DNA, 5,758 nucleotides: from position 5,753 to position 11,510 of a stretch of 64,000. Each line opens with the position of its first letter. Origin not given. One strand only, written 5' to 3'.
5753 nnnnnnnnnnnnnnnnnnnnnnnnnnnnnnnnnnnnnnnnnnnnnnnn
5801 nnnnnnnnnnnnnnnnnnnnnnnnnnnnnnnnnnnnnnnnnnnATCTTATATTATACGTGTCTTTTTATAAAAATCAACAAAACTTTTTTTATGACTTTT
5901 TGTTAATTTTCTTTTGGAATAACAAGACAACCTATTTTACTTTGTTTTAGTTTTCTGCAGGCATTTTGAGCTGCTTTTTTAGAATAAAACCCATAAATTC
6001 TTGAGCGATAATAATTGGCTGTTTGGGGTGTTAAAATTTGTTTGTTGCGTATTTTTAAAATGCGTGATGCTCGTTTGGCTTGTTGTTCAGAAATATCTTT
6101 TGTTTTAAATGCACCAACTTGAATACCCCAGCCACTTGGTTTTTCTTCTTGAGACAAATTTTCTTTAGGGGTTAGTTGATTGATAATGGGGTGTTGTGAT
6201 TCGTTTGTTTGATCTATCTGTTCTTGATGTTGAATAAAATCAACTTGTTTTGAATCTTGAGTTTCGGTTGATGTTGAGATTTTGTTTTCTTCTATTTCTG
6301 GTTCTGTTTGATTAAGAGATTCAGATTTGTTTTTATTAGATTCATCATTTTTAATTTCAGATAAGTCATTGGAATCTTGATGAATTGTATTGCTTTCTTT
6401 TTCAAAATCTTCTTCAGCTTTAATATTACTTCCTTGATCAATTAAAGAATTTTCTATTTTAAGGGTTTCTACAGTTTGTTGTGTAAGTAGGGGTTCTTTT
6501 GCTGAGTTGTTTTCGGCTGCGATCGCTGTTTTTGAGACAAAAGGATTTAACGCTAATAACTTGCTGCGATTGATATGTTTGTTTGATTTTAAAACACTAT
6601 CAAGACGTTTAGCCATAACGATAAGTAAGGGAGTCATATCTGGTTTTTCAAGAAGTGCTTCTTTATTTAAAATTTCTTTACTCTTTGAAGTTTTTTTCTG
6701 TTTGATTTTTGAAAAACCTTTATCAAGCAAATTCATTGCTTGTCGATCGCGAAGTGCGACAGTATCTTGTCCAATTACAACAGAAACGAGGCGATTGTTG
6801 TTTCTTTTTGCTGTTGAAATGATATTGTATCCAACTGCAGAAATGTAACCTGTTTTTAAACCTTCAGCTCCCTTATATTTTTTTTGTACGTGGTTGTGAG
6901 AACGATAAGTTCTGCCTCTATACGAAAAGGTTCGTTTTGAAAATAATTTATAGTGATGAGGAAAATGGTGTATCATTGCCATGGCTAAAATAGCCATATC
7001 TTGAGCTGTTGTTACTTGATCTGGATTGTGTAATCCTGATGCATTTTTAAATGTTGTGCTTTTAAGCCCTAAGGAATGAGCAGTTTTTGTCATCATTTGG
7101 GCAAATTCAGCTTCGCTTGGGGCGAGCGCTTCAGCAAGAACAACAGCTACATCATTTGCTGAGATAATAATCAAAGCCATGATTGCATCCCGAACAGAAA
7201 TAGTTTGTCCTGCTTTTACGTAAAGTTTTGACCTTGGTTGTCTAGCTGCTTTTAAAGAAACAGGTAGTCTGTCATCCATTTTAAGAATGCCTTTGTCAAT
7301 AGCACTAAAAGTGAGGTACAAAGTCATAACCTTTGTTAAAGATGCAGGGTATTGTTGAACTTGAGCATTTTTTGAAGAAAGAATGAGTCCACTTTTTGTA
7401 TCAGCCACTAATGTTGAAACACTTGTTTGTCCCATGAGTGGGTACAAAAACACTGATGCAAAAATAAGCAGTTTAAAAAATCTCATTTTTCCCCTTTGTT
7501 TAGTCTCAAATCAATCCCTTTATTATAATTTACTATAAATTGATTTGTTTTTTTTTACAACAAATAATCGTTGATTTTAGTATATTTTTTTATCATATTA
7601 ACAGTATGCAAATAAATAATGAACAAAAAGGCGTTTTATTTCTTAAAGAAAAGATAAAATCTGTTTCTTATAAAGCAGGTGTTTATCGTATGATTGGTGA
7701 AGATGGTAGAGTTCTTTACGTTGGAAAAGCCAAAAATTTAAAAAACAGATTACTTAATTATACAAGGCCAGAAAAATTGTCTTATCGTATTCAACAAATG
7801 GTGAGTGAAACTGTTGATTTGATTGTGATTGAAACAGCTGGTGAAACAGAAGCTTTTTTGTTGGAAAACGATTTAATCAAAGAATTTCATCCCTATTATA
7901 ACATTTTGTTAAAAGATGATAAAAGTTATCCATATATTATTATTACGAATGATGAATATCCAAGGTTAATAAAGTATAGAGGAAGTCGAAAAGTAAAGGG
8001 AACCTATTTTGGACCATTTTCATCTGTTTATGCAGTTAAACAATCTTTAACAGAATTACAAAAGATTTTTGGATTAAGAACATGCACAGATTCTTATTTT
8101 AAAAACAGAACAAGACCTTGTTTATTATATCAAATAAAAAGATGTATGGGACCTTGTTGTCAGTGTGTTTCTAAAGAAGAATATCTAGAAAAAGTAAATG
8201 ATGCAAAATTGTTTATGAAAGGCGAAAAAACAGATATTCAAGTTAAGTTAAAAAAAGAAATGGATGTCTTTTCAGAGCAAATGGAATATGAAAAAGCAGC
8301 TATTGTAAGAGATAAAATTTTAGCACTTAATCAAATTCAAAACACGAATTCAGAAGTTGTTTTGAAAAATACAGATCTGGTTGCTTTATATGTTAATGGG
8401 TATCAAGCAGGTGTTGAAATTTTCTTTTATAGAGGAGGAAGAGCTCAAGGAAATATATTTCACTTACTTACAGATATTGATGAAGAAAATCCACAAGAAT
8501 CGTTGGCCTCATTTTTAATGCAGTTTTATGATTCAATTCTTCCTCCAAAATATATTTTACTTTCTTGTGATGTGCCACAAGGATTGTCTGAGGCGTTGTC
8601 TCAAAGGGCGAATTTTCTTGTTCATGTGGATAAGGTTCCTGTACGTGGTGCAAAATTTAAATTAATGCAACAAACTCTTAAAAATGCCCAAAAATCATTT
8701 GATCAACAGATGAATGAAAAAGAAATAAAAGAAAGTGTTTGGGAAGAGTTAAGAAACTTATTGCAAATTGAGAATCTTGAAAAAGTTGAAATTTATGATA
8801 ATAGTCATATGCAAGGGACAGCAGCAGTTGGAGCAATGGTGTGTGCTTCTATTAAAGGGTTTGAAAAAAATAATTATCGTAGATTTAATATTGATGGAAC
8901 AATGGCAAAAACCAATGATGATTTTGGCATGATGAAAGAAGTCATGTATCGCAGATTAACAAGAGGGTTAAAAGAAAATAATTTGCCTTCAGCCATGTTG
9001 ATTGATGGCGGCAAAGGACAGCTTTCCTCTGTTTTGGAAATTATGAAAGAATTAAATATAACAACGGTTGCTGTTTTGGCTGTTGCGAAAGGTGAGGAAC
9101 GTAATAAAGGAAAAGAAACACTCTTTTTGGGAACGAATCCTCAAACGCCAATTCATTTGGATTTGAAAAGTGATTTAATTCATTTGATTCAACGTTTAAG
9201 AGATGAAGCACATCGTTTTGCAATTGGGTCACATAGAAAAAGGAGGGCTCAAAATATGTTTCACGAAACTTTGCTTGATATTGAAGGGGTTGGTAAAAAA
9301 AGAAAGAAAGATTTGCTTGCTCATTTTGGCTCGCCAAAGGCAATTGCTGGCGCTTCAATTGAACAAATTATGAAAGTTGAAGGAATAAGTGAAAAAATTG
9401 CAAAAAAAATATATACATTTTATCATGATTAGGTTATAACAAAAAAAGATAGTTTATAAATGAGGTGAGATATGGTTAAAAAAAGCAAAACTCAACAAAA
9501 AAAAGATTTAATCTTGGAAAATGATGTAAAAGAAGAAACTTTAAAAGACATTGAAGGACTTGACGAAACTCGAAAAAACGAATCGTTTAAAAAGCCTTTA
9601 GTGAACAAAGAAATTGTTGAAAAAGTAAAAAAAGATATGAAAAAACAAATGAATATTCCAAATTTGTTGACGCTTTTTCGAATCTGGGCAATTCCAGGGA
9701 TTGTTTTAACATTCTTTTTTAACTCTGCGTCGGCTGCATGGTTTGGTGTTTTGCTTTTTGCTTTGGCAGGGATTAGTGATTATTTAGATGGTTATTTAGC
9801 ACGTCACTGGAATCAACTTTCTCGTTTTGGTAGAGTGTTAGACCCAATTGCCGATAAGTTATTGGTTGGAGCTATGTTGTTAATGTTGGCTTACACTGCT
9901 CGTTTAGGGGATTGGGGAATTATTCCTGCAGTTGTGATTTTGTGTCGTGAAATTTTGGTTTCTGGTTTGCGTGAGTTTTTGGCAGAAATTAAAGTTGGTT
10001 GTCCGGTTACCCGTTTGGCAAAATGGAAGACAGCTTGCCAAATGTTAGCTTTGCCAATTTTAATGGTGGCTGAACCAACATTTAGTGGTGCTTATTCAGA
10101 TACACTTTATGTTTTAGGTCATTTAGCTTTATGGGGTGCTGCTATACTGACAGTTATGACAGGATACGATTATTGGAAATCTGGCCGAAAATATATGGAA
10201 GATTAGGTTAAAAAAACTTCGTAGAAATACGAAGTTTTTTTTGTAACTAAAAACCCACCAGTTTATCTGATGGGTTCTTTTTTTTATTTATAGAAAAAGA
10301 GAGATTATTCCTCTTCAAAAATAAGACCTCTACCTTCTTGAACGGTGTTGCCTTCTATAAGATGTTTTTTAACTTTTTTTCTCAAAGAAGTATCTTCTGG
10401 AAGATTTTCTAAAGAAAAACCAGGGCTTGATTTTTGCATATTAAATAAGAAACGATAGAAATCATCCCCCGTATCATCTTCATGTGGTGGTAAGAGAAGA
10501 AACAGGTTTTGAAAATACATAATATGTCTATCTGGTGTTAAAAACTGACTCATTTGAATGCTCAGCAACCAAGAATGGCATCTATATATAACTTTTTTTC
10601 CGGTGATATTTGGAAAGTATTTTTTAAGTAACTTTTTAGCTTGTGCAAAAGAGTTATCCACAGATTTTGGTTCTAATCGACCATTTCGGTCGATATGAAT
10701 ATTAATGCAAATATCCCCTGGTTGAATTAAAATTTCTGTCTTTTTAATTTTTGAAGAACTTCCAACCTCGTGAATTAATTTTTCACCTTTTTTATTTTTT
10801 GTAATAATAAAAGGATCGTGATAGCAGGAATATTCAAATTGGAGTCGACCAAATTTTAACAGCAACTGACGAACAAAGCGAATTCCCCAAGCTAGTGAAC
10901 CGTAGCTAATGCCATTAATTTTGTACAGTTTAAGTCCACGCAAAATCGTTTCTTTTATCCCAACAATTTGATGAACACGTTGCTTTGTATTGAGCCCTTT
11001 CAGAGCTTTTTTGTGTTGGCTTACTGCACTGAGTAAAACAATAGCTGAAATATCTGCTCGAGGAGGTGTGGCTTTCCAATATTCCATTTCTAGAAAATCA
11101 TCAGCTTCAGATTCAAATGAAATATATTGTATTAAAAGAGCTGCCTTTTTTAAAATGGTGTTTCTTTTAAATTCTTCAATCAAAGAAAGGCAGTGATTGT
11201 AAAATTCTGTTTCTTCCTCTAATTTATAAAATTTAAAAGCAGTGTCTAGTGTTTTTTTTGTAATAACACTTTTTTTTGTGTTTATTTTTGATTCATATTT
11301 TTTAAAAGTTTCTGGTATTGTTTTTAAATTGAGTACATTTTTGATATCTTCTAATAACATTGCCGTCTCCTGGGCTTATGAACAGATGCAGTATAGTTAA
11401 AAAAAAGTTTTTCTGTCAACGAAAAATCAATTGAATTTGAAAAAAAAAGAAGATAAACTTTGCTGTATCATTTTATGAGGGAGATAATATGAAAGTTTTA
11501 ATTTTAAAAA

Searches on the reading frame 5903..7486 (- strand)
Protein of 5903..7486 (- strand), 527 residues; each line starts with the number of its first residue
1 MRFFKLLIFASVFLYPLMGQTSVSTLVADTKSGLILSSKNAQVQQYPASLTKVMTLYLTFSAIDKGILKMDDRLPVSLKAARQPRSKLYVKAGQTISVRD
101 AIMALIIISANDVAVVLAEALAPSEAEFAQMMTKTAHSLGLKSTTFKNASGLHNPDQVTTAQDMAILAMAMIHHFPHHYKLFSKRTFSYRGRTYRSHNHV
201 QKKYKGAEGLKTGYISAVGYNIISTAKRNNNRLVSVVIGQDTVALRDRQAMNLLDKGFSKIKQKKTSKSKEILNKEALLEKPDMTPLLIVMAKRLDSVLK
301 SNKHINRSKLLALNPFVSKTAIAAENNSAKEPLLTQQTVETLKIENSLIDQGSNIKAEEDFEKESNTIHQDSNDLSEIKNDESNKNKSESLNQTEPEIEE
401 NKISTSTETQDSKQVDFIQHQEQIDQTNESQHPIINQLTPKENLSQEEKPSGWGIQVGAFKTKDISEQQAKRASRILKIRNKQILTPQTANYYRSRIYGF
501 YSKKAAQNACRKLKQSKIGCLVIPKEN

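Call 81: search_protein_families(library=pfam, proteins=[window:5903-7486:-], max_evalue=0.001)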
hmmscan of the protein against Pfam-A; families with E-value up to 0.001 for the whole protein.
window:5903-7486:- (527 aa): 3 families
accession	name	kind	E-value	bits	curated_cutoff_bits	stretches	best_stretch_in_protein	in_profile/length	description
PF00768.25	Peptidase_S11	-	7.8e-57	192.9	27.6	1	22-241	12-238/239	D-alanyl-D-alanine carboxypeptidase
PF13354.11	Beta-lactamase2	-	4.7e-11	42.9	22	1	38-168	14-143/214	Beta-lactamase enzyme family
PF05036.18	SPOR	-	2e-10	41.3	21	1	450-523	2-75/76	SPOR domain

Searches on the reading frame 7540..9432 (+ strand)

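Call 81: search_protein_families(library=pfam, proteins=[window:7540-9432:+], max_evalue=0.001)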
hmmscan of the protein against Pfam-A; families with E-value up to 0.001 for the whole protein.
window:7540-9432:+ (630 aa): 7 families
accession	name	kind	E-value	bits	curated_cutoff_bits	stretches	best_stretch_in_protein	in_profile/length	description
PF08459.17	UvrC_RNaseH_dom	-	3.1e-47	160.8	22.3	1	407-562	3-159/159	UvrC RNAse H endonuclease domain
PF22920.2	UvrC_RNaseH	-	2.4e-20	73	24.3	1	277-389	1-115/116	UvrC Ribonuclease H-like domain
PF14520.12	HHH_5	-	4.6e-12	46.7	27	1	576-625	2-52/57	Helix-hairpin-helix domain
PF12826.13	HHH_2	-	4.6e-09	36.8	27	1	579-630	6-57/64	Helix-hairpin-helix motif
PF01541.30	GIY-YIG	-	6e-08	33.3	22.6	1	46-120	2-77/78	GIY-YIG catalytic domain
PF00633.29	HHH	-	7.5e-07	29.1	24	1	605-626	8-29/30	Helix-hairpin-helix motif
PF02151.25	UVR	-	3.2e-06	27.1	21.5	1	236-265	6-35/36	UvrB/uvrC motif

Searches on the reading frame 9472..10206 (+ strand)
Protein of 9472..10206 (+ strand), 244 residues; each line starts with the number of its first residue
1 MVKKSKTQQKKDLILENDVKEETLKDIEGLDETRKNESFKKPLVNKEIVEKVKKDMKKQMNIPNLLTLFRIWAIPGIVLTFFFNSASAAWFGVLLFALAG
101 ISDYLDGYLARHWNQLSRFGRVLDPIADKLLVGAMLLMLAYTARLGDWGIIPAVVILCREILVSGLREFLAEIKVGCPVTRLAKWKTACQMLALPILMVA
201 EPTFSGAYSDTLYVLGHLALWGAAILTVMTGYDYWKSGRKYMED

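Call 81: search_protein_families(library=pfam, proteins=[window:9472-10206:+], max_evalue=0.001)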
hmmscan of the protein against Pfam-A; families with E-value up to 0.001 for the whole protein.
window:9472-10206:+ (244 aa): 1 family
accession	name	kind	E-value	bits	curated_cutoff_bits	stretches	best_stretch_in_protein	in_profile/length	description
PF01066.26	CDP-OH_P_transf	-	1.4e-36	126.7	22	1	60-228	1-151/152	CDP-alcohol phosphatidyltransferase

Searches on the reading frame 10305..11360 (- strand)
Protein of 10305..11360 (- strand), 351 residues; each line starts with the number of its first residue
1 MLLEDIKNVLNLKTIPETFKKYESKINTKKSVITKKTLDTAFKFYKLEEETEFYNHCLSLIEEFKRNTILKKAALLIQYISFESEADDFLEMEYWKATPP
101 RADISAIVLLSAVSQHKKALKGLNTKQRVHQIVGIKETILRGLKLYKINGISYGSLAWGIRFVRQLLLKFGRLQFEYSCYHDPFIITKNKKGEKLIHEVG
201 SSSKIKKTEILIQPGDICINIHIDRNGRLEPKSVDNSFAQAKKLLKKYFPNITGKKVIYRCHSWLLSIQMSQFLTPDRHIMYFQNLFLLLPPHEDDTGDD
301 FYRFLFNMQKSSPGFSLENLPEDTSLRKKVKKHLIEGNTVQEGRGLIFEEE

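Call 81: search_protein_families(library=pfam, proteins=[window:10305-11360:-], max_evalue=0.001)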
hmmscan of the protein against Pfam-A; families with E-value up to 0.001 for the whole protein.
window:10305-11360:- (351 aa): 1 family
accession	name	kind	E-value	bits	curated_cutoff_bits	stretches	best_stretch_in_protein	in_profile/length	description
PF18164.7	GNAT_C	-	2.7e-31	108.8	22.8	1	167-347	1-142/142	GNAT-like C-terminal domain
